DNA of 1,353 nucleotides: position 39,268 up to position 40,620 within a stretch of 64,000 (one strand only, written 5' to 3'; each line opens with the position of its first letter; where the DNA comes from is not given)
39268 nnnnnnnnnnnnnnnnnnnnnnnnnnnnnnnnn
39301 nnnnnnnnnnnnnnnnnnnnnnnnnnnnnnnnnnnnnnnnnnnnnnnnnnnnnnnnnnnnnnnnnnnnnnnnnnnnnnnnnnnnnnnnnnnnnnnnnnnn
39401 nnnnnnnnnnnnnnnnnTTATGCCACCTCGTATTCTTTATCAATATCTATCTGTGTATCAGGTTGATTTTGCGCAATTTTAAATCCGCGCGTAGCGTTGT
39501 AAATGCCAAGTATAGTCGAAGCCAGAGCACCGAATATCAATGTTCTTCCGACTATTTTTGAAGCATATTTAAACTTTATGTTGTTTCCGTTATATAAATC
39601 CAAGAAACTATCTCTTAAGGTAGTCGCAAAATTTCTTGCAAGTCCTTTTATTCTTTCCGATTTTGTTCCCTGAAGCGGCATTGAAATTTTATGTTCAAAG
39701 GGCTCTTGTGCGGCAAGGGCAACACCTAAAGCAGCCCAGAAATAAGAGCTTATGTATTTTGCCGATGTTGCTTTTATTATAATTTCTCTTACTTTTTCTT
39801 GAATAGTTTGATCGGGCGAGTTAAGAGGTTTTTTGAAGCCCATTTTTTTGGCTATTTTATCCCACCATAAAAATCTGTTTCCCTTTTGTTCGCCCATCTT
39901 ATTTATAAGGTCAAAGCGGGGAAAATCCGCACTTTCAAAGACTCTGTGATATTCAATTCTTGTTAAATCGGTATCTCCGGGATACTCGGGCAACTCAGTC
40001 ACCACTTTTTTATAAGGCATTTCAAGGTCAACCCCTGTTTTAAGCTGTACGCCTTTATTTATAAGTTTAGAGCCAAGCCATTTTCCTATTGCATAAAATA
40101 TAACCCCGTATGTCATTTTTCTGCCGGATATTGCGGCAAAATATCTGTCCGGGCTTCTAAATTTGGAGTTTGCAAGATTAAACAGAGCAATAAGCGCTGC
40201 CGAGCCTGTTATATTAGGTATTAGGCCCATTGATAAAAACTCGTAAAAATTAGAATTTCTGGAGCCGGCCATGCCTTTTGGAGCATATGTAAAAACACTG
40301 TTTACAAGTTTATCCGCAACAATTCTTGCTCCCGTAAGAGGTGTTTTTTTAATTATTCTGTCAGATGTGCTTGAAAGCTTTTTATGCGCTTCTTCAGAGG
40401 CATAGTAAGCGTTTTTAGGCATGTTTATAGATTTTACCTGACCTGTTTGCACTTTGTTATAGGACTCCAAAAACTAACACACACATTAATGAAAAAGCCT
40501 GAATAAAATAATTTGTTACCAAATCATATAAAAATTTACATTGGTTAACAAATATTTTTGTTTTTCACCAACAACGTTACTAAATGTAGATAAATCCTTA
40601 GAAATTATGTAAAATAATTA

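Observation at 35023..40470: Two family-less membrane proteins translationally coupled to a GH13 enzyme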

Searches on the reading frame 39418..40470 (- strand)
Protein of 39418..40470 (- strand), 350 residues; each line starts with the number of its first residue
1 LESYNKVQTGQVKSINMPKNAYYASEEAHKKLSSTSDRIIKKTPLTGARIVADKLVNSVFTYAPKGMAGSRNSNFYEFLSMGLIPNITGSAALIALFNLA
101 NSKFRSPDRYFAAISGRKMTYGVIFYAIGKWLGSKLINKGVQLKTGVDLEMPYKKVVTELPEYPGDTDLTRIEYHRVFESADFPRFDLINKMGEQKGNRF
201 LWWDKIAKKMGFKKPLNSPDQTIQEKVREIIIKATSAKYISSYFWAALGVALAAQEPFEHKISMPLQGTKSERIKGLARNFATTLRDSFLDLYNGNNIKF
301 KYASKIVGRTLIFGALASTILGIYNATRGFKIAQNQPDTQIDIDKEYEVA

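Call 3: search_protein_families(library=pfam, proteins=[window:39418-40470:-], max_evalue=1)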
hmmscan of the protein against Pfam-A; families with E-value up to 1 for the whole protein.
window:39418-40470:- (350 aa): 0 families

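Call 7: search_protein_families(library=ncbifam, proteins=[window:39418-40470:-], max_evalue=1)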
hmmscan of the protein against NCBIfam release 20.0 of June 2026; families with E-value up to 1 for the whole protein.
window:39418-40470:- (350 aa): 0 families

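Call 17: find_homologous_proteins(query=window:39418-40470:-, max_evalue=0.001)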
Query window:39418-40470:- (350 aa): 111 proteins with E <= 0.001 among 4526 candidates.
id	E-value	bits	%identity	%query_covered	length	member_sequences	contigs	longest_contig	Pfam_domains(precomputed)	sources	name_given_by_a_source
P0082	1.5e-218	743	96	98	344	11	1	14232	-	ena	-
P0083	2.6e-193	660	85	97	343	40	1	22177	-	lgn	-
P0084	9.5e-192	654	84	97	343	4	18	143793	-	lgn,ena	-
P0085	2.2e-189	647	82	98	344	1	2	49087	-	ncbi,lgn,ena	-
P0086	2.7e-189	646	82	98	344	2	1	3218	-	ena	-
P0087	5.0e-189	646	82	98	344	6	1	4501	-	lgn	-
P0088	9.3e-185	631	79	99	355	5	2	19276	-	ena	-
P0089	1.6e-182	624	78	99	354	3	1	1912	-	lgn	-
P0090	1.9e-175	601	77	99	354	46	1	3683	-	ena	-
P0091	1.2e-174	598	77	98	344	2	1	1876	-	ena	-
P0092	3.3e-170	584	76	95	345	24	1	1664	-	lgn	-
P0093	2.7e-167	574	73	98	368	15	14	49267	-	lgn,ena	-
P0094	1.9e-162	558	72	99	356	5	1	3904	-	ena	-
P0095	5.9e-159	547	69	100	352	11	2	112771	-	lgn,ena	-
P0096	1.6e-157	542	72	98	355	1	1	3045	-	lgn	-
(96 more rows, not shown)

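Call 29: predict_structure(alignment_id=A2)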
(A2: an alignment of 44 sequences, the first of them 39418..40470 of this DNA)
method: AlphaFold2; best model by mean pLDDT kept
length: 350 residues; sequences in the alignment: 44
mean_pLDDT: 78.9   pTM: 0.72
mean pLDDT of the five models: 78.9, 76.8, 75.1, 74.0, 73.8
residues with pLDDT >= 90: 122; 70-90: 145; 50-70: 45; < 50: 38
segments of 3 or more residues with pLDDT < 50: 1-34, 348-350
pLDDT, mean of each block of 10 residues (from residue 1): 40 39 43 67 78 77 78 65 66 73 63 73 89 93 95 86 77 87 91 92 94 88 93 93 91 87 80 89 92 82 88 95 95 71 53
secondary structure, 60 per line:
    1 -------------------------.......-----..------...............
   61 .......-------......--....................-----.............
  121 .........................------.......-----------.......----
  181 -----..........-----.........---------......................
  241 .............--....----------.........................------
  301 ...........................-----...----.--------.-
elements in order: H26-32 H46-67 H75-80 H83-102 H108-145 E152-158 E170-176 H186-195 H201-209 H219-253 H256-259 H270-294 H301-327
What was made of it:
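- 39418..40470 (-): Small membrane subunit (350 aa from the TTG; probably 345 aa from the GTG at 40455). It has four conserved moderately hydrophobic helices and a conserved alpha/beta loop domain (aa ~138-235). AF2 pLDDT 78.9, pTM 0.72 (call 29).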

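Call 33: fold_search(model_id=the predicted structure, library=pdb)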
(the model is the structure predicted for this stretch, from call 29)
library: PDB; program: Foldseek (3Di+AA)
matches with E <= 10: 399; with E <= 0.001: 0
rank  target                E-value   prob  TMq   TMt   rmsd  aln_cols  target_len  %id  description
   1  5owv_C                6.9e-02  0.13  0.11  0.08  37.7       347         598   10  An oligomerised bacterial dynamin pair provides a mechanism for the long-range sensing and tethering of membranes (released 2018-09-05)
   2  5oxf_C                1.3e-01  0.10  0.10  0.06  48.0       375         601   10  An oligomerised bacterial dynamin pair provides a mechanism for the long range sensing and tethering of membranes (released 2018-09-05)
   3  8yjp_A                5.6e-01  0.06  0.12  0.13  25.2       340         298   13  Cryo-EM structure of human apo GPR156 (released 2025-02-05)
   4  2pjl_A                6.4e-01  0.10  0.12  0.16  19.2       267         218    8  Crystal Structure of Human Estrogen-Related Receptor alpha in Complex with a Synthetic Inverse Agonist reveals its Nov (released 2007-06-12)
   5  4aly_A                6.7e-01  0.09  0.12  0.17  23.2       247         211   11  Borrelia burgdorferi outer surface lipoprotein BBA64 (released 2013-04-17)
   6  9mb9_D                7.4e-01  0.08  0.14  0.08  24.6       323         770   11  Cryo-EM structure of Gi-bound GPCR (released 2025-10-01)
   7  8ieb_B                7.7e-01  0.08  0.13  0.15  25.4       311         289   11  Cryo-EM structure of GPR156 of GPR156-miniGo-scFv16 complex (local refine) (released 2024-02-14)
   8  8yk0_A                7.7e-01  0.08  0.15  0.16  25.4       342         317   10  Cryo-EM structure of human GPR156-Gi3 complex (released 2025-02-05)
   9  3a2j                  8.5e-01  0.09  0.13  0.17  20.1       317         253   12  Crystal structure of the human vitamin D receptor (H305F/H397F) ligand binding domain complexed with TEI-9647 (released 2010-05-26)
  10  4q25_B                8.5e-01  0.08  0.11  0.18  22.3       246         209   13  Crystal structure of PhoU from Pseudomonas aeruginosa (released 2015-02-18)
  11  4q25_A                9.8e-01  0.23  0.20  0.31  21.4       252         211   10  Crystal structure of PhoU from Pseudomonas aeruginosa (released 2015-02-18)
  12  7smr_E                1.0e+00  0.15  0.17  0.15  24.2       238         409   11  Cryo-EM structure of Torpedo acetylcholine receptor in complex with carbachol, desensitized state (released 2022-03-09)
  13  7rr7_A                1.1e+00  0.11  0.13  0.05  22.5       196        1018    9  Multidrug efflux pump subunit AcrB (released 2022-08-17)
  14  6z4v_AAA              1.1e+00  0.05  0.12  0.10  25.8       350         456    8  Crystal structure of the neurotensin receptor 1 (NTSR1-H4bmx) in complex with NTS8-13 (released 2021-02-10)
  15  8iep_C                1.3e+00  0.06  0.13  0.16  24.4       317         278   13  Cryo-EM structure of GPR156C/D of G-protein free GPR156 (local refine) (released 2024-02-14)
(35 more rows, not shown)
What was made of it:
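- Tried and rejected: Dynamin-like protein pair (top Foldseek hit for the small subunit, E 0.069, TM 0.11; call 33).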

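Call 43: search_protein_representatives(alignment_id=A2)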
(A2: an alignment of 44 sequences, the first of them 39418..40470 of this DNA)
Query: 44 sequences, 344 profile positions. Proteins with E-value up to 0.001 (for the whole library): 232; up to 1e-10: 151; up to 1e-30: 88. The best 150 are listed.
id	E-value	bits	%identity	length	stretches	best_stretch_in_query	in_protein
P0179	4.7e-146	502.8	-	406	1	16-344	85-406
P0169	1.6e-139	481.3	-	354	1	5-342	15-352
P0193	4.8e-138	476.4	-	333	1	2-344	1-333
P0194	2.1e-113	395.4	-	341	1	13-343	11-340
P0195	1.4e-112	392.7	-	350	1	16-343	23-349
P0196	4.8e-110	384.4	-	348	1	6-343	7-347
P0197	6.6e-109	380.6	-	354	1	9-342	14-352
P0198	8.6e-109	380.2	-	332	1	3-343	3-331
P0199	1.7e-108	379.3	-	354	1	12-343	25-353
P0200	6.8e-108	377.3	-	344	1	5-342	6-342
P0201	2.2e-105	369.0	-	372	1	15-342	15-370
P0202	4.1e-105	368.2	-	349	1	11-343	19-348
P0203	1.1e-104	366.7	-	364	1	11-343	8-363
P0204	3.6e-104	365.1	-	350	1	7-343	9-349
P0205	5.3e-104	364.5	-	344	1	7-343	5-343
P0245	4.6e-54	200.3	-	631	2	23-287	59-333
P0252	4.0e-49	184.0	-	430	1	14-337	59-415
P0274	9.5e-33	130.2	-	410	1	10-294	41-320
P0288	3.6e-25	105.3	-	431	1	24-331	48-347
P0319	9.8e-15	71.0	-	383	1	51-336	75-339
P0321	2.2e-14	69.8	-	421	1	31-269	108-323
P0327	1.5e-13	67.1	-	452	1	31-290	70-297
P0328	2.3e-13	66.4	-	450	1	58-261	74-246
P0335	3.9e-12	62.4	-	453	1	22-260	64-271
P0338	1.7e-11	60.3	-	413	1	30-259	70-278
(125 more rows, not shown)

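Call 44: list_cluster_members(proteins=[P0245, P0252, P0274, P0288, P0319, P0321, P0327, P0328, P0335, P0338])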
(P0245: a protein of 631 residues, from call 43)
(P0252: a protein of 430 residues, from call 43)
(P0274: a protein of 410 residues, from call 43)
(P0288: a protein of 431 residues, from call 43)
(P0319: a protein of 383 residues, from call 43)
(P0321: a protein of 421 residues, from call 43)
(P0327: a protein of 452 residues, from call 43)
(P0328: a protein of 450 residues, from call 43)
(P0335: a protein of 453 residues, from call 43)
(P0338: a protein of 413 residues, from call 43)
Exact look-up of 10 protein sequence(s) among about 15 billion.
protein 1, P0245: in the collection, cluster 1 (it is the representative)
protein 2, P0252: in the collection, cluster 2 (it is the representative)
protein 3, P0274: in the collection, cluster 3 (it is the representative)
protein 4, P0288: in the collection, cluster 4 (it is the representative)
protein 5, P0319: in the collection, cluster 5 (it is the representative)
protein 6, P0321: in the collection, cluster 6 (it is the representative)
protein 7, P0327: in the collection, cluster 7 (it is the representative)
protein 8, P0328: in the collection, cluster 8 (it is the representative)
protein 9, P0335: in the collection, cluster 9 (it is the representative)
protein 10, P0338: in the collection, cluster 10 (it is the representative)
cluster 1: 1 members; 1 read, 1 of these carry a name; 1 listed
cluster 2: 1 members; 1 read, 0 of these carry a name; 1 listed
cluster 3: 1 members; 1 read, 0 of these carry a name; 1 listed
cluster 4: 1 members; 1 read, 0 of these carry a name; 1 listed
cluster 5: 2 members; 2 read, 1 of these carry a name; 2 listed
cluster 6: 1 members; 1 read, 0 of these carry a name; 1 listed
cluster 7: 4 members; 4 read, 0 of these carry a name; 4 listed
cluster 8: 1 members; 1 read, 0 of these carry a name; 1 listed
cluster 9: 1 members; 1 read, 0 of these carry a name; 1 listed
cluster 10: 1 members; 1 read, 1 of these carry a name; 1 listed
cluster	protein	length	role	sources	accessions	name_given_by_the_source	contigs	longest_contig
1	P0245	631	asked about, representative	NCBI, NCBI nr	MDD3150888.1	MAG: hypothetical protein PHV68_08640 [Candidatus Gastranaerophilales bacterium] | hypothetical protein [Candidatus Gastranaerophilales bacterium]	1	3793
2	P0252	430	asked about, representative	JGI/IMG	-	-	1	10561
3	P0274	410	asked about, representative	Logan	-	-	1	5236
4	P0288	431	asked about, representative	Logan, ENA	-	-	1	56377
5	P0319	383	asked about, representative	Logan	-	-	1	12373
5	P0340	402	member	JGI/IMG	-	hypothetical protein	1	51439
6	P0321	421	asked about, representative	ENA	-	-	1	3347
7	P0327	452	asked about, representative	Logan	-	-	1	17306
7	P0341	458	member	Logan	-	-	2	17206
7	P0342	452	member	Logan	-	-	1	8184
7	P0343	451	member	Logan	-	-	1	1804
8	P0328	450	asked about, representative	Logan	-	-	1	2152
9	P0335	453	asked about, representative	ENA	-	-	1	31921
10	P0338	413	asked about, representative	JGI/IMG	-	hypothetical protein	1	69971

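Call 45: find_encoding_contigs(protein=P0338, flank=10000, max_places=1)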
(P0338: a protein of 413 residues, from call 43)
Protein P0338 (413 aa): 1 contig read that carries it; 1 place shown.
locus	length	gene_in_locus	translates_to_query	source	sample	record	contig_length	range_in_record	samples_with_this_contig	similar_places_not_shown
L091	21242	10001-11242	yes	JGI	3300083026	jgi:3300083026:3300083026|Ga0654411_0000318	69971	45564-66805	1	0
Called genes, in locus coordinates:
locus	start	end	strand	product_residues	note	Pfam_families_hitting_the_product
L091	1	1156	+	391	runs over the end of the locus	PF03968:LptD_N (faint)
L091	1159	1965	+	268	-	PF00005:ABC_tran, PF13304:AAA_21 (faint)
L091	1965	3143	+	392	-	PF03739:LptF_LptG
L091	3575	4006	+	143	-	PF02050:FliJ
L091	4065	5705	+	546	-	PF02120:Flg_hook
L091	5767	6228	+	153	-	PF03963:FlgD, PF13861:FLgD_tudor (faint)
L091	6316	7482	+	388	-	PF22692:LlgE_F_G_D1, PF06429:Flg_bbr_C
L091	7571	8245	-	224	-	PF04832:SOUL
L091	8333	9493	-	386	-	PF04055:Radical_SAM, PF19288:CofH_C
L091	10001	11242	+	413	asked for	-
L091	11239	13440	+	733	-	-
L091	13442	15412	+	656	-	-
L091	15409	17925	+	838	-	PF08323:Glyco_transf_5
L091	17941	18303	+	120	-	-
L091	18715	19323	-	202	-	PF02777:Sod_Fe_C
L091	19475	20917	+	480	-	PF08245:Mur_ligase_M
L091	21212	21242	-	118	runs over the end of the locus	-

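Call 46: find_encoding_contigs(protein=P0288, flank=10000, max_places=1)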
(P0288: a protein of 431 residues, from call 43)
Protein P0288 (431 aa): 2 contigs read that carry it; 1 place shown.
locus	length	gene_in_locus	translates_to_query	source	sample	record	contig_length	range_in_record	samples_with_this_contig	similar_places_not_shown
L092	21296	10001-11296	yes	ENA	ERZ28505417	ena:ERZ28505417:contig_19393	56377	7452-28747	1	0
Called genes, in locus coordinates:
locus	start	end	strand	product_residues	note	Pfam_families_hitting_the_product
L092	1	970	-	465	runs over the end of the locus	PF04060:FeS, PF03599:CdhD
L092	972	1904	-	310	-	PF03599:CdhD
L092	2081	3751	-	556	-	PF02776:TPP_enzyme_N, PF00205:TPP_enzyme_M, PF02775:TPP_enzyme_C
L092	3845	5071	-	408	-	PF00465:Fe-ADH, PF13685:Fe-ADH_2, PF25137:ADH_Fe_C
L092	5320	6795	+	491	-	PF03553:Na_H_antiporter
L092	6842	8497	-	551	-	PF02321:OEP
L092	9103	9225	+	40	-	-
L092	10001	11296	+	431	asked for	-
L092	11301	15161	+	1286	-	-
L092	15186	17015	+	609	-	-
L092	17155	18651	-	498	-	PF05681:Fumerase, PF05683:Fumerase_C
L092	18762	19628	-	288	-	PF01565:FAD_binding_4, PF02873:MurB_C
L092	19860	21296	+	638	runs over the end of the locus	PF00672:HAMP, PF07228:SpoIIE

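Call 47: search_protein_families(library=pfam, proteins=[L091:11239-13440:+, L091:13442-15412:+, L091:15409-17925:+, L091:17941-18303:+, L092:11301-15161:+, L092:15186-17015:+], max_evalue=0.1)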
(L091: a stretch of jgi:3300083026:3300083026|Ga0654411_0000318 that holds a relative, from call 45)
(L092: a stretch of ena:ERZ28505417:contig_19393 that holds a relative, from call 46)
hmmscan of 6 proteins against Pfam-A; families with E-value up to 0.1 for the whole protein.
L091:11239-13440:+ (733 aa): 0 families

L091:13442-15412:+ (656 aa): 2 families
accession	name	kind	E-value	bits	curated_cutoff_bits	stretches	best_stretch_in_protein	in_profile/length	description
PF00128.31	Alpha-amylase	-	0.0059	16.3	22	0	138-231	15-87/446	Alpha amylase, catalytic domain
PF14871.12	GHL6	-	0.038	14.6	35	1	212-297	45-131/132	Hypothetical glycosyl hydrolase 6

L091:15409-17925:+ (838 aa): 3 families
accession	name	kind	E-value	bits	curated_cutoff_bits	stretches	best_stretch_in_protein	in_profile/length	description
PF08323.17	Glyco_transf_5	-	2.2e-09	37.8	22.7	1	88-337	5-198/239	Starch synthase catalytic domain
PF13692.12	Glyco_trans_1_4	-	0.014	16.1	27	1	615-686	47-117/142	Glycosyl transferases group 1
PF00534.26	Glycos_transf_1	-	0.027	14.5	26.4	1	608-686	55-133/172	Glycosyl transferases group 1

L091:17941-18303:+ (120 aa): 0 families

L092:11301-15161:+ (1286 aa): 3 families
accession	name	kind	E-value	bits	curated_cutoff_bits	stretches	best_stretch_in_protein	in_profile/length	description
PF07631.16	PSD4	-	0.06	14.3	23.3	0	656-730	42-115/128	Protein of unknown function (DUF1592)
PF04286.17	DUF445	-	0.085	13.2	33.8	1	665-955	109-342/368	Protein of unknown function (DUF445)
PF08590.15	DUF1771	-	0.088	13.6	28.7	1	254-281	17-44/64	Domain of unknown function (DUF1771)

L092:15186-17015:+ (609 aa): 3 families
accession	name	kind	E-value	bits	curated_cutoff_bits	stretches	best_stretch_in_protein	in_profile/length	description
PF00128.31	Alpha-amylase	-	3.3e-05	23.8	22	1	148-322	11-190/446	Alpha amylase, catalytic domain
PF16657.11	Malt_amylase_C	-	0.00037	21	27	1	513-556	10-49/75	Maltogenic Amylase, C-terminal domain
PF14871.12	GHL6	-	0.0014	19.3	35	1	213-294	41-116/132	Hypothetical glycosyl hydrolase 6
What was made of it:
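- On Glycoside hydrolase family 13 (592-aa protein): Distant orthologs reach 23.8 bits (call 47).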

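Call 68: search_solved_structures(query=L091:15409-17925:+, max_evalue=0.001)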
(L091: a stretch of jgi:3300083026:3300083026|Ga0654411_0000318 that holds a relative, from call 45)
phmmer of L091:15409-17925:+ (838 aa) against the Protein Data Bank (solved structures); distinct sequences matched with E-value up to 0.001: 10.
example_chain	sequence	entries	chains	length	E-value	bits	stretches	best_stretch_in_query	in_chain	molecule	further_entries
6gnf_A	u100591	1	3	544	5.9e-09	37.9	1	544-686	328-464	Glycogen synthase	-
3d1j_A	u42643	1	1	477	1.6e-07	33.2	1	541-688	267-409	Glycogen synthase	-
2qzs_A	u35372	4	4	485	3.2e-07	32.2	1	541-688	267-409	glycogen synthase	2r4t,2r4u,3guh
3cop_A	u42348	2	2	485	2.2e-06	29.5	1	541-688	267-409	Glycogen synthase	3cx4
6gng_A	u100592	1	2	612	4.6e-06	28.4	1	540-685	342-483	Granule-bound starch synthase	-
4hln_A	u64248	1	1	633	6.7e-06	27.8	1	544-685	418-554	Starch synthase I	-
6gne_A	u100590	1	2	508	5.8e-05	24.7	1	544-688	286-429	Probable starch synthase 4, chloroplastic/amyloplastic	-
1rzu_A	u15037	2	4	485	6.9e-05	24.5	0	632-688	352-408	Glycogen synthase 1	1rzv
2bfw_A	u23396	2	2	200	0.00029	22.4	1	545-689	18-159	GLGA GLYCOGEN SYNTHASE | PGS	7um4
9m88_C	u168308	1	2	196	0.00029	22.4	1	546-689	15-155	Glycogen synthase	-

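Call 69: search_protein_families(library=ncbifam, proteins=[L091:15409-17925:+, L091:13442-15412:+, L092:15186-17015:+], max_evalue=0.01)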
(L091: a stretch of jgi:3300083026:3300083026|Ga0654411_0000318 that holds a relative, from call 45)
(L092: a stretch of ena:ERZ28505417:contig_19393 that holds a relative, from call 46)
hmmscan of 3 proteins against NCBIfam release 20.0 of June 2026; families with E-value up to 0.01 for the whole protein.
L091:15409-17925:+ (838 aa): 13 families
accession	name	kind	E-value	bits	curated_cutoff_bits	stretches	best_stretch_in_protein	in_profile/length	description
TIGR02095.1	glgA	subfamily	3.1e-27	95.4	328.45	1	533-690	261-413/477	glycogen/starch synthase, ADP-glucose type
NF001899.0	PRK00654.1-2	equivalog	1.4e-22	79.7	459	1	532-691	257-411/478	glycogen synthase GlgA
NF001900.0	PRK00654.1-3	equivalog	3.5e-20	71.9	509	1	527-686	233-388/481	glycogen synthase GlgA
NF001898.0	PRK00654.1-1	equivalog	6.7e-20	71.2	603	1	530-685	257-408/477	glycogen synthase GlgA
NF001901.0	PRK00654.1-5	equivalog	1.6e-16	59.9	649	1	544-686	295-431/502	glycogen synthase GlgA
NF001903.0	PRK00654.2-2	equivalog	4.5e-16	58.6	616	1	539-690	270-415/482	glycogen synthase GlgA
NF010699.0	PRK14099.1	equivalog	1.1e-14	53.8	762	1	530-687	259-411/485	glycogen synthase GlgA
NF001905.0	PRK00654.2-4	subfamily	2.1e-14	53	560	1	532-688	265-418/489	glycogen synthase GlgA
NF001906.0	PRK00654.2-5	equivalog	3e-14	52.8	870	1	544-690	280-420/485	glycogen synthase GlgA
NF001902.0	PRK00654.2-1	equivalog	2.2e-12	46.3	845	1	531-691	265-423/492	glycogen synthase GlgA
NF001904.0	PRK00654.2-3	equivalog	5.5e-07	28.6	577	1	538-685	267-411/475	glycogen synthase GlgA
TIGR03999.1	thiol_BshA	equivalog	0.0033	16.4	273.7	0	545-686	180-313/375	N-acetyl-alpha-D-glucosaminyl L-malate synthase BshA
NF010698.0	PRK14098.1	equivalog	0.0056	15.4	754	0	531-689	272-425/489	starch synthase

L091:13442-15412:+ (656 aa): 7 families
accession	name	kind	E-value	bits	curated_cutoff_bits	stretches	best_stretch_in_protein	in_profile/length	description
NF041321.1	Alpha-amyl_MalA_Halo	equivalog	2.1e-12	46.3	875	1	111-312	255-440/666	alpha-amylase MalA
TIGR02402.1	trehalose_TreZ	equivalog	7.6e-07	27.8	538.8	1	145-299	107-247/545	malto-oligosyltrehalose trehalohydrolase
TIGR02456.1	treS_nterm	equivalog_domain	2e-06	26.6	678.35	1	117-232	5-97/539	maltose alpha-D-glucosyltransferase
NF002983.0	PRK03705.1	equivalog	3.3e-06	25.4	901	1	158-309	187-350/658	glycogen debranching protein GlgX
TIGR02100.1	glgX_debranch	equivalog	8.9e-06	24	640.9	1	116-231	154-265/688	glycogen debranching protein GlgX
TIGR02104.1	pulA_typeI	equivalog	0.00052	18.2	504.5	1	75-231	87-249/605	type I pullulanase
NF007057.0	PRK09505.2-2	equivalog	0.0037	15.5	931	0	133-231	224-321/694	alpha-amylase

L092:15186-17015:+ (609 aa): 11 families
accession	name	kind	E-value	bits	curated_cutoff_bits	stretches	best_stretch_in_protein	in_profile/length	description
NF041321.1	Alpha-amyl_MalA_Halo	equivalog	1.3e-17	63.4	875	1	124-538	260-627/666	alpha-amylase MalA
TIGR02456.1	treS_nterm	equivalog_domain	3.4e-10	39.1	678.35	2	144-265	16-120/539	maltose alpha-D-glucosyltransferase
TIGR02402.1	trehalose_TreZ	equivalog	9e-06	24.2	538.8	1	151-236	107-180/545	malto-oligosyltrehalose trehalohydrolase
TIGR02401.1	trehalose_TreY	equivalog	1.3e-05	23.6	498.65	1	482-544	727-787/838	malto-oligosyltrehalose synthase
NF008183.0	PRK10933.1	subfamily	3.3e-05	22.8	535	0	151-237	28-101/551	alpha,alpha-phosphotrehalase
TIGR02403.1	trehalose_treC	equivalog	7.4e-05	21.6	799.05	0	146-238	17-96/544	alpha,alpha-phosphotrehalase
NF007058.0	PRK09505.2-3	equivalog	9e-05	20.8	897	1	150-237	244-332/742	alpha-amylase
NF011086.0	PRK14511.1-3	equivalog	0.00013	20.2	1411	1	484-548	806-868/924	malto-oligosyltrehalose synthase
TIGR02104.1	pulA_typeI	equivalog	0.0011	17.2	504.5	1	156-237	164-249/605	type I pullulanase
NF011087.0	PRK14511.1-5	equivalog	0.002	15.9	1556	1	482-537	871-925/996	malto-oligosyltrehalose synthase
NF007051.0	PRK09505.1-1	equivalog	0.0077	14.3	864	0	152-236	235-320/686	alpha-amylase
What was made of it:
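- An ADP-glucose-type GT5 is translationally coupled to the GH13 in L091 and must act in the cytoplasm (calls 45, 69).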
